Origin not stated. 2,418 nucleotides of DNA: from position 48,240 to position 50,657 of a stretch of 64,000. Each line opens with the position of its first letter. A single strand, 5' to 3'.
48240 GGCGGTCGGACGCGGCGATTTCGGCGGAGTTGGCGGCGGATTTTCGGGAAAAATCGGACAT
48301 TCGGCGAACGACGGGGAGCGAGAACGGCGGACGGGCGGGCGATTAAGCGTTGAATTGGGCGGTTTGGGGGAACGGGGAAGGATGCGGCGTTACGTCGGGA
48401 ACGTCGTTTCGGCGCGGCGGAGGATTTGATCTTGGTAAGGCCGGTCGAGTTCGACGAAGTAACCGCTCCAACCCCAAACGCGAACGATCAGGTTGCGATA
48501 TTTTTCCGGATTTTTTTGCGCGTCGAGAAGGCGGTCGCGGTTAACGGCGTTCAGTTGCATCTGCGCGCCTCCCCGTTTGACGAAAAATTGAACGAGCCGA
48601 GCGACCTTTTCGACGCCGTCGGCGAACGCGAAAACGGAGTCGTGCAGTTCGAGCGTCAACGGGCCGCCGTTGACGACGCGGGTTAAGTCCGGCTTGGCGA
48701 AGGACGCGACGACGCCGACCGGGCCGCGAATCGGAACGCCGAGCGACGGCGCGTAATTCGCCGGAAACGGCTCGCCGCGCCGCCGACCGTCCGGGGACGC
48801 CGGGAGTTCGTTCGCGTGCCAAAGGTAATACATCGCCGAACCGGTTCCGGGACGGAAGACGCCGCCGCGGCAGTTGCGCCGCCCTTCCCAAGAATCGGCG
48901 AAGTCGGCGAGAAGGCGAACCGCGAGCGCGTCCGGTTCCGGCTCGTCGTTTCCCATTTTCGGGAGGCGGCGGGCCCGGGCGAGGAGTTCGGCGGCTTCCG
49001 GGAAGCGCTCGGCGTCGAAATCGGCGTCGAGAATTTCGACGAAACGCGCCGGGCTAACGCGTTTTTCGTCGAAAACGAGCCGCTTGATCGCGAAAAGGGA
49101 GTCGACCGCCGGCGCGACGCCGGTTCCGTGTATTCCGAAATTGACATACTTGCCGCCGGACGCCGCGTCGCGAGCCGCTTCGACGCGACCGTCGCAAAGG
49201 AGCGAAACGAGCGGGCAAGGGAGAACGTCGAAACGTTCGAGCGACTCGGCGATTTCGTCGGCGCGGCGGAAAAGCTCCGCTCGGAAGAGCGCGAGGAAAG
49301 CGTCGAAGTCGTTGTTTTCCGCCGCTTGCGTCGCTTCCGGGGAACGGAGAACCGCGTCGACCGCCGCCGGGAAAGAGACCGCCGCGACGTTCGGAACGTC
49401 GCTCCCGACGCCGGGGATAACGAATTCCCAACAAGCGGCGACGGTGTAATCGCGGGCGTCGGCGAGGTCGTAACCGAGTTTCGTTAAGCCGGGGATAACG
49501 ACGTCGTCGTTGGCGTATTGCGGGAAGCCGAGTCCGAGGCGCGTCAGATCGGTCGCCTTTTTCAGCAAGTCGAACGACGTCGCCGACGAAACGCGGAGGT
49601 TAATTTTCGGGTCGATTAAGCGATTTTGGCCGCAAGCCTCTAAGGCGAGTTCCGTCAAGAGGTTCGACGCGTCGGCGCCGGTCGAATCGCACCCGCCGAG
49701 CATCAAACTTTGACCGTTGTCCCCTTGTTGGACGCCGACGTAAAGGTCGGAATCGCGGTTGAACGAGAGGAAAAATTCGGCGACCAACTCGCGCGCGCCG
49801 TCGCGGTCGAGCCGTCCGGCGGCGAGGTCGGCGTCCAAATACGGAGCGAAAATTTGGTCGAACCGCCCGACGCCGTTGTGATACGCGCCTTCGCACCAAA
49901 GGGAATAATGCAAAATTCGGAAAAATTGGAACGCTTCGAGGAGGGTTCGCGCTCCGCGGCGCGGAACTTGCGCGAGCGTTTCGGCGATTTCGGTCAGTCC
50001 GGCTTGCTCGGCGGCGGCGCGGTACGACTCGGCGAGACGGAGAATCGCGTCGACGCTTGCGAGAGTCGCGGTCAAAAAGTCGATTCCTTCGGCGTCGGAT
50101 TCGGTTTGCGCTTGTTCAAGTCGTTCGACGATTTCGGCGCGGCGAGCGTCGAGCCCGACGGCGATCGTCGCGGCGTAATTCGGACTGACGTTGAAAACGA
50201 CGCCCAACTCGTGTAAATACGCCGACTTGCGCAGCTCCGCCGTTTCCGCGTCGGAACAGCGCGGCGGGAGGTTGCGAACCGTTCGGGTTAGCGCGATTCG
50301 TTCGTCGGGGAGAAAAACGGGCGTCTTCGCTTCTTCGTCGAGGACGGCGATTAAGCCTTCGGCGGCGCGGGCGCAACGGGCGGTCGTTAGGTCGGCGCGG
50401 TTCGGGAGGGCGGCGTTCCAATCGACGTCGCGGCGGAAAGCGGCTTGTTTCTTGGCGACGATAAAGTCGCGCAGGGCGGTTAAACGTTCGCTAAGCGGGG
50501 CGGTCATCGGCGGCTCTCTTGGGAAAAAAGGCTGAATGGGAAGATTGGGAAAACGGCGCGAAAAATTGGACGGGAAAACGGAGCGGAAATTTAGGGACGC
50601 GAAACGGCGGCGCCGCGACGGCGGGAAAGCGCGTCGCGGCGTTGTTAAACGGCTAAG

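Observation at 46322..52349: Apparent operon: sugar-porter MFS, short glycyl-radical enzyme, activase, secreted esterase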

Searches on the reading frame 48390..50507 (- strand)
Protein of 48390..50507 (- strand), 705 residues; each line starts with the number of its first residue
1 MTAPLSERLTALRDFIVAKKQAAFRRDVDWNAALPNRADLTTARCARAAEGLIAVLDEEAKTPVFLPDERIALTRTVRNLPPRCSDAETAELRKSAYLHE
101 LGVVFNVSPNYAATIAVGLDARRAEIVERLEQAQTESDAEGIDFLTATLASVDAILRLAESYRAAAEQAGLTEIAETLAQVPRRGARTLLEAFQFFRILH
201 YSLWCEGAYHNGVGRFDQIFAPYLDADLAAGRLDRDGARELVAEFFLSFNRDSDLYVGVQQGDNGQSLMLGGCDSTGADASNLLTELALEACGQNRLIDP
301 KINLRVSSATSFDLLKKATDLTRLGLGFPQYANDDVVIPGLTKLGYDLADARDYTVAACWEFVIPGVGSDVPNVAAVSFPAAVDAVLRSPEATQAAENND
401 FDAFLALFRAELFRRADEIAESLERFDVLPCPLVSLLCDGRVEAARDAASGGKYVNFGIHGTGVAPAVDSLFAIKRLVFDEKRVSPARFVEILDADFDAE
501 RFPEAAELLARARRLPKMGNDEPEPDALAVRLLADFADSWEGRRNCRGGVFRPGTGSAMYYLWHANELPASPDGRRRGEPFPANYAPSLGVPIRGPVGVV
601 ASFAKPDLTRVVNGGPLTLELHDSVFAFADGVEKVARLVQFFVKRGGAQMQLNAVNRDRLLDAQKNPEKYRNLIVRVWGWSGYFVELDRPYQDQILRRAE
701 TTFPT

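Call 3: search_protein_families(library=pfam, proteins=[window:48390-50507:-])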
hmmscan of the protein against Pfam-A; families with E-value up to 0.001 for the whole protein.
window:48390-50507:- (705 aa): 2 families
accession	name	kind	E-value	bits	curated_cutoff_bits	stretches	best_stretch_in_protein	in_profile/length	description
PF02901.20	PFL-like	-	4.8e-83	280.3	24.3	1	107-555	160-637/647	Pyruvate formate lyase-like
PF01228.26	Gly_radical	-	1e-16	61.8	22.2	1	586-685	6-106/106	Glycine radical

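Call 4: search_protein_families(library=ncbifam, proteins=[window:48390-50507:-])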
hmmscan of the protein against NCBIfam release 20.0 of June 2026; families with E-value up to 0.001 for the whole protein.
window:48390-50507:- (705 aa): 12 families
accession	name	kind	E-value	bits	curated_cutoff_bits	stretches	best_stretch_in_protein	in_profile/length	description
TIGR01774.1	PFL2-3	subfamily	1.3e-92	311.4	678.2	1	110-701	161-784/786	formate C-acetyltransferase/glycerol dehydratase family glycyl radical enzyme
NF007437.0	PRK09983.1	equivalog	1.2e-75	255.2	1109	1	154-700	202-762/765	formate C-acetyltransferase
NF043068.1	glycl_HYPD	equivalog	9.6e-74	248.8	1100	1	156-703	218-784/784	trans-4-hydroxy-L-proline dehydratase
NF048009.1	SfplDhtHpfGKleb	equivalog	1.1e-68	232.2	1000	1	159-703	250-824/824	(2S)-3-sulfopropanediol dehydratase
TIGR04394.1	choline_CutC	equivalog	2e-61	208.6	1050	1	153-699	220-784/789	choline trimethylamine-lyase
NF048011.1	SfplDhtHpsGDes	equivalog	2.8e-59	201.2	1000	1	111-701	190-819/821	(2S)-3-sulfopropanediol dehydratase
NF033718.1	indole_decarb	equivalog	1.2e-50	172.6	1100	2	433-700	578-865/868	indoleacetate decarboxylase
NF033715.1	glycyl_HPDL_Lrg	equivalog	3.7e-40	137.6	1150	2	158-361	296-509/901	4-hydroxyphenylacetate decarboxylase large subunit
TIGR01255.1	pyr_form_ly_1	equivalog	1.3e-14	53.6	994.2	1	454-699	506-739/744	formate C-acetyltransferase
NF038360.1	rad_fix_GrcA3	exception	1.3e-13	50.8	158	1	632-699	6-73/78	autonomous glycyl radical cofactor GrcA3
NF008341.1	PRK11127.1-1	equivalog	1.6e-08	34.5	145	1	650-699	26-75/80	autonomous glycyl radical cofactor GrcA2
TIGR04365.1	spare_glycyl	equivalog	1.1e-05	25.7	170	1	645-699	67-121/126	autonomous glycyl radical cofactor GrcA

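Call 8: search_solved_structures(query=window:48390-50507:-, max_evalue=0.001, show_alignments=2)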
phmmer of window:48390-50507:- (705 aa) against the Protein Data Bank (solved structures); distinct sequences matched with E-value up to 0.001: 35.
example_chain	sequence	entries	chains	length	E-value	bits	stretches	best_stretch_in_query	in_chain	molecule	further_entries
1r8w_A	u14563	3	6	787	4.9e-74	253.2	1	106-700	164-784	glycerol dehydratase | B12-independent glycerol dehydratase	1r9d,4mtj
5i2a_A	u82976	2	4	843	7.6e-70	239.3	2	104-529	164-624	Diol-dehydratase | Diol dehydratase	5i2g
8yjo_A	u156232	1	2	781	1.2e-68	235.4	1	147-699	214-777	Probable dehydratase PflD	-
9rco_A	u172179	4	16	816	3e-65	224.2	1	155-703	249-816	Glycyl radical protein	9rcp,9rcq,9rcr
6vxc_A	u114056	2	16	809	2.3e-61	211.4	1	156-703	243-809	Trans-4-hydroxy-L-proline dehydratase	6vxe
8id0_A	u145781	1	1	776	9.6e-59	202.7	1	171-700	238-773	formate C-acetyltransferase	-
9f3w_A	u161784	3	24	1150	7.9e-58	199.6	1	157-699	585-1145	Choline trimethylamine-lyase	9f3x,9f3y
9ht9_A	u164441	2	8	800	1.2e-56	195.8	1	138-698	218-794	Choline trimethylamine-lyase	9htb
9r0v_A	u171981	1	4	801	1.2e-56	195.8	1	138-698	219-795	Choline trimethylamine-lyase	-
5faw_A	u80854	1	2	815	1.2e-56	195.7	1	138-698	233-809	Choline trimethylamine-lyase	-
5fay_A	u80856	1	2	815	1.2e-56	195.7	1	138-698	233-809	Choline trimethylamine-lyase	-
6vue_A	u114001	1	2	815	1.2e-56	195.7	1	138-698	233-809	Choline trimethylamine-lyase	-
5fau_A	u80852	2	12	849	1.4e-56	195.5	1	138-698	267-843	Choline trimethylamine-lyase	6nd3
5fav_A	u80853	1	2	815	2.9e-56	194.5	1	138-698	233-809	Choline trimethylamine-lyase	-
5kdp_A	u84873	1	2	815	5.6e-56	193.5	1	138-698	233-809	Choline trimethylamine-lyase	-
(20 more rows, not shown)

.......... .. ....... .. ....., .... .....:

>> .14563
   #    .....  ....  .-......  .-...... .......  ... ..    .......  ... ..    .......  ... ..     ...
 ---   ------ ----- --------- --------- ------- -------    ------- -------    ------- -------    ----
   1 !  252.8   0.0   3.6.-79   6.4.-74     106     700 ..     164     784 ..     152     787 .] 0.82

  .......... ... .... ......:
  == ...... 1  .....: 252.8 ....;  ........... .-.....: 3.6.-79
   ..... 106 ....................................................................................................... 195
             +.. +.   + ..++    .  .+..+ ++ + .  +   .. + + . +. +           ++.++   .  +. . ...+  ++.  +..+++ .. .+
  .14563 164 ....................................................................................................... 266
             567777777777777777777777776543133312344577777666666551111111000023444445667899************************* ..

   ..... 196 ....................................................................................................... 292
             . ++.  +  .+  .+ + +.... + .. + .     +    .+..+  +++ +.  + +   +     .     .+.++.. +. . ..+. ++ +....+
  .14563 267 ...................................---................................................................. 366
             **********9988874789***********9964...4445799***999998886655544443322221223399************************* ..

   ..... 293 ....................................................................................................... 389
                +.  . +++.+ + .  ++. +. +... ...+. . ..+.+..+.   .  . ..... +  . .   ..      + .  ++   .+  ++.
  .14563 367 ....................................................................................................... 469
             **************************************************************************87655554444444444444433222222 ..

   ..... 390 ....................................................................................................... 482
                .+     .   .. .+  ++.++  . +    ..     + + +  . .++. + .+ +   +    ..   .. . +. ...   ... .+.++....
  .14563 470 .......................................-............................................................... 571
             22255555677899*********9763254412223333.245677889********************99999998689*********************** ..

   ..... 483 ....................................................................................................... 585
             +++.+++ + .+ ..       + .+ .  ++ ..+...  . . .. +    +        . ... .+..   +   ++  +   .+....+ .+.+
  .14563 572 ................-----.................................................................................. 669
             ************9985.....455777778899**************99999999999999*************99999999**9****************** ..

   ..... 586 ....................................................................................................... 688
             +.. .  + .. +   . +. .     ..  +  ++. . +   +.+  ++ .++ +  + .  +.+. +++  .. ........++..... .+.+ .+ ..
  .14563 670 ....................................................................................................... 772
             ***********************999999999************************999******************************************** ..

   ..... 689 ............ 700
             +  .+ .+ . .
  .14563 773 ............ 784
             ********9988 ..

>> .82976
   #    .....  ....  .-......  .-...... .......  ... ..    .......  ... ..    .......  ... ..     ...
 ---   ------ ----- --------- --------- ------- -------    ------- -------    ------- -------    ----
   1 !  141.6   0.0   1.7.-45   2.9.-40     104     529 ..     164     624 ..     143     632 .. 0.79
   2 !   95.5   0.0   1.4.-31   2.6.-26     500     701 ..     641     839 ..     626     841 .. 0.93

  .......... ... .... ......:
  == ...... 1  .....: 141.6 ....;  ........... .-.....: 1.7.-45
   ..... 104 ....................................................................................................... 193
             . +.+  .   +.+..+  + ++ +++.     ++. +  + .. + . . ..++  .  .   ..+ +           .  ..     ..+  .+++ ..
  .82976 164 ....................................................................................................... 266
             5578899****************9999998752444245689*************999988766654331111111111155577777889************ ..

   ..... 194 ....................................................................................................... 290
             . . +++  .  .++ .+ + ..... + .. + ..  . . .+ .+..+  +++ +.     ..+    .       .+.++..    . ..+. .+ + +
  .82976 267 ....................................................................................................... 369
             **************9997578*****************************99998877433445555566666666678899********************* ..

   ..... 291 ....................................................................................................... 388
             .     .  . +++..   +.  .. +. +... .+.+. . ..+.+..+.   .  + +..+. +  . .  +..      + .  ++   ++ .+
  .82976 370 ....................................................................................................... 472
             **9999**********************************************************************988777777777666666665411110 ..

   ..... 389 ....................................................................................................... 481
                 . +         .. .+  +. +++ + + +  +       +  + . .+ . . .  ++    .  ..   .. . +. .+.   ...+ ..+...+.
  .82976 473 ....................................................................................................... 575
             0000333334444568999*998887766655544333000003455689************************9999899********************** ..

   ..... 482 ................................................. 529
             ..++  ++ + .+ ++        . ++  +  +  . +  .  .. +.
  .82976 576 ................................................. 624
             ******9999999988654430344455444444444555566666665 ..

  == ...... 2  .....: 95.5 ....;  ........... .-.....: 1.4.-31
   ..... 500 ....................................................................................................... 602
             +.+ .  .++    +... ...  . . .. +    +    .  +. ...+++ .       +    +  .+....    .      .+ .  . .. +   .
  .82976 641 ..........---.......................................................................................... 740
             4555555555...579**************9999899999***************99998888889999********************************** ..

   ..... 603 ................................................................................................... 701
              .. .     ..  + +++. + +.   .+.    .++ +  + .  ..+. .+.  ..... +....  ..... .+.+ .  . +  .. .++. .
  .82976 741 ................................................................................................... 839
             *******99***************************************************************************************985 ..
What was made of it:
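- The best PDB and HMM hits are glycerol dehydratase (253 bits) and TIGR01774 (311 bits) (calls 4, 8).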

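Call 9: find_homologous_proteins(query=window:48390-50507:-, max_evalue=1e-10)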
Query window:48390-50507:- (705 aa): 6407 proteins with E <= 1e-10 among 8000 candidates; the best 120 are listed.
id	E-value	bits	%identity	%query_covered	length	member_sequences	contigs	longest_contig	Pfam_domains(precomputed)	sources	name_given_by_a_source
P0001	0.0e+0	1530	97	100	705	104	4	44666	PF02901.21,PF01228.27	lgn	-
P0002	0.0e+0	1057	68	99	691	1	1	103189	PF02901.21,PF01228.27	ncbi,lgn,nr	ncbi:MAG: pyruvate formate lyase family protein [Planctomycetia bacterium]|nr:pyruvate formate lyase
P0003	1.5e-298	1010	65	99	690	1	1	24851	PF02901.21,PF01228.27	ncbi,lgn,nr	ncbi:MAG: pyruvate formate lyase family protein [Planctomycetia bacterium]|nr:pyruvate formate lyase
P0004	1.4e-290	984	61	99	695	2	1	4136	PF02901.21,PF01228.27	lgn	-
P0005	1.1e-287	974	61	99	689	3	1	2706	PF02901.21,PF01228.27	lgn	-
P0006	2.5e-287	973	62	99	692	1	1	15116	PF02901.21,PF01228.27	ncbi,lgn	-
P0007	4.7e-286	969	63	99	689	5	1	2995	PF02901.21,PF01228.27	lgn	-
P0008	1.5e-285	967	61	99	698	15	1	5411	PF02901.21,PF01228.27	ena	-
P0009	1.6e-284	964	61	99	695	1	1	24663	PF02901.21,PF01228.27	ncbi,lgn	-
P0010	3.1e-284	963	61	99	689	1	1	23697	PF02901.21,PF01228.27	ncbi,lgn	-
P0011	5.7e-284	962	61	99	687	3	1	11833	PF02901.21,PF01228.27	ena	-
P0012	1.7e-283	960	62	99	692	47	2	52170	PF02901.21,PF01228.27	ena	-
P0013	3.7e-282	956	62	99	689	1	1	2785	PF02901.21,PF01228.27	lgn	-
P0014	5.4e-279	946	61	99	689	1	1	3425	PF02901.21,PF01228.27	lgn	-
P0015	9.0e-279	945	61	99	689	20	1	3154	PF02901.21,PF01228.27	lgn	-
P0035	1.8e-269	914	61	99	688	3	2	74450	PF02901.21,PF01228.27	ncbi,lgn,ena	-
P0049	1.0e-262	892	60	99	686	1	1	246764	PF02901.21,PF01228.27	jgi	jgi:formate C-acetyltransferase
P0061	1.3e-258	878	58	99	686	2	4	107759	PF02901.21,PF01228.27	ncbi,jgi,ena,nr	ncbi:MAG TPA: pyruvate formate lyase family protein [Kiritimatiellia bacterium]|nr:pyruvate formate 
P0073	9.2e-253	859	56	99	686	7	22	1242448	PF02901.21,PF01228.27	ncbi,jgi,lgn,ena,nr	ncbi:MAG: pyruvate formate-lyase [Lentisphaerae bacterium]|jgi:pyruvate-formate lyase|nr:pyruvate fo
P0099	1.1e-246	839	56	99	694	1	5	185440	PF02901.21,PF01228.27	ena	-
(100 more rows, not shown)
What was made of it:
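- Call 9 gave 120 listed hits at 834 bits or more and 55-97% identity. Names given by sources in call 9, and the Pfam PFL-like domain (call 3).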

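Call 14: find_encoding_contigs(protein=P0002, flank=8000, max_places=3)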
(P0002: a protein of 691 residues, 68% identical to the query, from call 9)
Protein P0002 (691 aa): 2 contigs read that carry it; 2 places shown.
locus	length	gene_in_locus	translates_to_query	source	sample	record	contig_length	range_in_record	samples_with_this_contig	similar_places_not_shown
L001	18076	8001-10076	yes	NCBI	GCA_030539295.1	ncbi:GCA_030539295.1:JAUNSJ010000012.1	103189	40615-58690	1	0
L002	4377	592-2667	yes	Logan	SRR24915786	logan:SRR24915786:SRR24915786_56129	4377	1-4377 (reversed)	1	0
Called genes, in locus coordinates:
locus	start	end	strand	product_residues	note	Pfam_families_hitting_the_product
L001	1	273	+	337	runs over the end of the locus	-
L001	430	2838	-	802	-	PF02743:dCache_1 (weak), PF22673:MCP-like_PDC_1 (weak), PF00672:HAMP (weak), PF07228:SpoIIE, PF13581:HATPase_c_2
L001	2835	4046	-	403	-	PF09084:NMT1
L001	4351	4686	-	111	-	-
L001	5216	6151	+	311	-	PF01208:URO-D (weak)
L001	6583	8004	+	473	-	PF00083:Sugar_tr, PF07690:MFS_1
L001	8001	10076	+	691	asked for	PF02901:PFL-like, PF01228:Gly_radical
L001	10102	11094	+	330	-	PF13353:Fer4_12, PF04055:Radical_SAM, PF12838:Fer4_7 (faint), PF13237:Fer4_10 (faint), PF12797:Fer4_2 (faint), PF12837:Fer4_6 (faint), PF00037:Fer4 (weak)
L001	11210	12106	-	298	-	PF25084:LbH_EIF2B (faint), PF25087:GMPPB_C (weak), PF00132:Hexapep, PF13720:Acetyltransf_11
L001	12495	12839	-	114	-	-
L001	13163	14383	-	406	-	PF13088:BNR_2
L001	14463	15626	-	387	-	PF07963:N_methyl (weak), PF07596:SBP_bac_10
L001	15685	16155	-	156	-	-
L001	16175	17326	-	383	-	PF07963:N_methyl (weak), PF07596:SBP_bac_10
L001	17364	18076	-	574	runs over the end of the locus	PF04773:FecR (weak)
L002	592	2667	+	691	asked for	PF02901:PFL-like, PF01228:Gly_radical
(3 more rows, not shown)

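Call 15: find_encoding_contigs(protein=P0061, flank=8000, max_places=3)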
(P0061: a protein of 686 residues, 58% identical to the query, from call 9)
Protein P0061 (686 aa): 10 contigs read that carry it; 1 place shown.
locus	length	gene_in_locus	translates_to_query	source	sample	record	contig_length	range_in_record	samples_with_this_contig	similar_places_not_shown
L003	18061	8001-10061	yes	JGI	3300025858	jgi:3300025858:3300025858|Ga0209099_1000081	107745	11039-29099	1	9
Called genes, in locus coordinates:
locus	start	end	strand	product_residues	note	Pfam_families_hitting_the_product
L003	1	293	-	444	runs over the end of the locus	PF01408:GFO_IDH_MocA, PF19051:GFO_IDH_MocA_C2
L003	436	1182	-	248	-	PF00657:Lipase_GDSL, PF13472:Lipase_GDSL_2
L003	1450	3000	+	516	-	PF07583:PSCyt2, PF07587:PSD1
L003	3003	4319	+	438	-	PF07394:DUF1501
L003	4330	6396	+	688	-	PF04151:PPC (weak)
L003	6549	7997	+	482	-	PF00083:Sugar_tr, PF07690:MFS_1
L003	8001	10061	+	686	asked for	PF02901:PFL-like, PF01228:Gly_radical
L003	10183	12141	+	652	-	PF13620:CarboxypepD_reg, PF13715:CarbopepD_reg_2 (faint)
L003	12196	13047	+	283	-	PF13353:Fer4_12, PF04055:Radical_SAM, PF00037:Fer4 (faint), PF12797:Fer4_2 (faint)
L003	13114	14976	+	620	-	PF13424:TPR_12 (faint), PF07719:TPR_2 (faint), PF13231:PMT_2, PF13428:TPR_14 (faint), PF13431:TPR_17 (faint), PF13181:TPR_8 (faint), PF13432:TPR_16, PF14559:TPR_19 (weak), +2 more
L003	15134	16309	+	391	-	PF13570:Beta-prop_ACSF4, PF01011:PQQ (faint), PF13360:PQQ_2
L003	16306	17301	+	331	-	-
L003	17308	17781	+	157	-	PF01451:LMWPc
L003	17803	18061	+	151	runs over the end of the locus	PF04074:DUF386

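Call 16: find_encoding_contigs(protein=P0073, flank=8000, max_places=3)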
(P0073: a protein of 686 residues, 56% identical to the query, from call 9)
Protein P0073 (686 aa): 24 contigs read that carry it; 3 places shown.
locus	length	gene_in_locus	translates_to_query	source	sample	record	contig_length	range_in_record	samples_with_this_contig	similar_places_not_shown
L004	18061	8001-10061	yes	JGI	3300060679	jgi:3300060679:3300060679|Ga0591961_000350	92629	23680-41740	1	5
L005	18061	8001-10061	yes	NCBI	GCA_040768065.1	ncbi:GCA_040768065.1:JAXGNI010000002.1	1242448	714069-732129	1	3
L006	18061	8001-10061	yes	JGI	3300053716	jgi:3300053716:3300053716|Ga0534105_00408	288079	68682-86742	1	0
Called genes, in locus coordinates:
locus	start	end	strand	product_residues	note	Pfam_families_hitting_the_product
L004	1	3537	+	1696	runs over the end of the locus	PF04389:Peptidase_M28 (weak), PF02687:FtsX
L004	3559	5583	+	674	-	PF03169:OPT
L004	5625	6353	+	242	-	PF02463:SMC_N (faint), PF00005:ABC_tran, PF13304:AAA_21 (faint)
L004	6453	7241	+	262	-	PF10370:Rv2993c-like_N (weak), PF01557:FAA_hydrolase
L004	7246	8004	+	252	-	PF01479:S4 (weak), PF01728:FtsJ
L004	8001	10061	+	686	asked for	PF02901:PFL-like, PF01228:Gly_radical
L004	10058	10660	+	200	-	PF01300:Sua5_yciO_yrdC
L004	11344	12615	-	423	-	PF08240:ADH_N (weak), PF00107:ADH_zinc_N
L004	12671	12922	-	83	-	PF23297:ACP_SdgA_C (weak), PF00550:PP-binding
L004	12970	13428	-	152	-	PF00582:Usp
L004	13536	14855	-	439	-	PF06808:DctM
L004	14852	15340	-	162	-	PF04290:DctQ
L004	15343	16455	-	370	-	PF03480:DctP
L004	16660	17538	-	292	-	PF01261:AP_endonuc_2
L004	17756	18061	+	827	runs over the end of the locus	PF19543:GH123_N (faint), PF22680:Glyco_hydro_123_N_2, PF13320:GH123_cat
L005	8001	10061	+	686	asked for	PF02901:PFL-like, PF01228:Gly_radical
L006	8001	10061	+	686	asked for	PF02901:PFL-like, PF01228:Gly_radical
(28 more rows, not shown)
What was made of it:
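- Some loci are isolated GRE genes among housekeeping genes, for example in Lentisphaerae (tlyA-GRE-yciO, call 16). Lentisphaerae copies sit among housekeeping genes (call 16).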
